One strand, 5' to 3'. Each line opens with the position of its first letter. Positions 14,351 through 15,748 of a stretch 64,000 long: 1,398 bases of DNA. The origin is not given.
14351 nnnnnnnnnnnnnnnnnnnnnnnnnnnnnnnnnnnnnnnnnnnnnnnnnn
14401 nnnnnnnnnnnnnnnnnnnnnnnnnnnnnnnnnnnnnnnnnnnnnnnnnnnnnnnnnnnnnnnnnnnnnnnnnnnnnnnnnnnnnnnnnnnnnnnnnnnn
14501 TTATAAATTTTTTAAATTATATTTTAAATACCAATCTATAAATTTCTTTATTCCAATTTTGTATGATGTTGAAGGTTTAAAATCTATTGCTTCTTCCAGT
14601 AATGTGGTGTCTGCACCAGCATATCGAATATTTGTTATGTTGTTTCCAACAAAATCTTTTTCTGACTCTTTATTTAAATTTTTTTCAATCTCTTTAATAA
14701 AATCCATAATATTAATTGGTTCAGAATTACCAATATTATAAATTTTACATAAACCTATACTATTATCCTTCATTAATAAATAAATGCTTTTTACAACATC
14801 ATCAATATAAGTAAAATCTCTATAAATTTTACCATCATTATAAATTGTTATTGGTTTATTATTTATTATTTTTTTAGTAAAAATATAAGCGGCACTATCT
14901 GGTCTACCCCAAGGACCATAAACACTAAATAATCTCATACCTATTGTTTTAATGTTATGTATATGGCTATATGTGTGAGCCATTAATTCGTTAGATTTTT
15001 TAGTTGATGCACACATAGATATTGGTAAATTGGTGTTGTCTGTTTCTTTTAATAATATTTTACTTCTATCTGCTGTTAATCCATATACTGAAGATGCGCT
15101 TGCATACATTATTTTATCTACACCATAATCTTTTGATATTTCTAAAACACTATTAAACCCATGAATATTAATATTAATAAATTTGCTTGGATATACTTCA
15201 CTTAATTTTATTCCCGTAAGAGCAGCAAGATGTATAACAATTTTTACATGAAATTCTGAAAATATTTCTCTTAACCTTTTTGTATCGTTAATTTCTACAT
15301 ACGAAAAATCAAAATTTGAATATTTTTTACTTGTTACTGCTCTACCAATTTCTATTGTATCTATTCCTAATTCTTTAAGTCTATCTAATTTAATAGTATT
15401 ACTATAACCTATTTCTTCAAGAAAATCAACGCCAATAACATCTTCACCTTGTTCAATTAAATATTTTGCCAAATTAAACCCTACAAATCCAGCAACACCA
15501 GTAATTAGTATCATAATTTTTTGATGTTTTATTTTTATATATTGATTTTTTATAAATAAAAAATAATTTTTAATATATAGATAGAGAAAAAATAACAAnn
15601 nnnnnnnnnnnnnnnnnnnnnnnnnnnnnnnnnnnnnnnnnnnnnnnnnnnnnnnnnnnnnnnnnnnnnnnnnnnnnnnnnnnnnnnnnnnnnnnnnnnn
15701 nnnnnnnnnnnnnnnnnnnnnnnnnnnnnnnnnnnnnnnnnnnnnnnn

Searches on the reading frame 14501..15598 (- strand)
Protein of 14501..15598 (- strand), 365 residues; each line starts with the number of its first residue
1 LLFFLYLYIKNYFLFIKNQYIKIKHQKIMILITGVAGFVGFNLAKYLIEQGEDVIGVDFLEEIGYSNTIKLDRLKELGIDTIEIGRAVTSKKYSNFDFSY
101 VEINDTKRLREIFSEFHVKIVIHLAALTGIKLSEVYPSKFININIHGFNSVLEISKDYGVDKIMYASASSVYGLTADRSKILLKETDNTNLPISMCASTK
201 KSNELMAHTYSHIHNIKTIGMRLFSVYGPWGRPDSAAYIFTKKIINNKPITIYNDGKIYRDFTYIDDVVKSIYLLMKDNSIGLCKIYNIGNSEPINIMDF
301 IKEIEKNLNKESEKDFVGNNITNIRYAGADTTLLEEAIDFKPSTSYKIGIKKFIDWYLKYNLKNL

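Call 8: search_protein_families(library=phrogs, proteins=[window:14501-15598:-], max_evalue=0.001)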
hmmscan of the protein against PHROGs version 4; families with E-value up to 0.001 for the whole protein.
window:14501-15598:- (365 aa): 1 family
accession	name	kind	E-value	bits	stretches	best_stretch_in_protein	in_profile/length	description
phrog_540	-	DNA, RNA and nucleotide metabolism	1.1e-61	210.2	1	22-359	287-596/715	nucleotide-sugar epimerase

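Call 9: search_protein_families(library=pfam, proteins=[window:14501-15598:-], max_evalue=0.001)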
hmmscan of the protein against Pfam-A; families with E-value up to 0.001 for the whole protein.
window:14501-15598:- (365 aa): 5 families
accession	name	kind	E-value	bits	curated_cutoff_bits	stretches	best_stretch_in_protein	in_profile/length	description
PF01370.27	Epimerase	-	9.8e-47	159.8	20.9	1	30-290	1-240/240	NAD dependent epimerase/dehydratase family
PF16363.11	GDP_Man_Dehyd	-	5.8e-38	131.6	27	1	31-351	1-330/332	GDP-mannose 4,6 dehydratase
PF02719.21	Polysacc_synt_2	-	6.1e-18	65.5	20.2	2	30-168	1-128/293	Polysaccharide biosynthesis protein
PF01073.25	3Beta_HSD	-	8.6e-17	61.5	22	1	31-313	1-273/280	3-beta hydroxysteroid dehydrogenase/isomerase family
PF04321.23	RmlD_sub_bind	-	5.6e-14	52.3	27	1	29-312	2-235/287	RmlD substrate binding domain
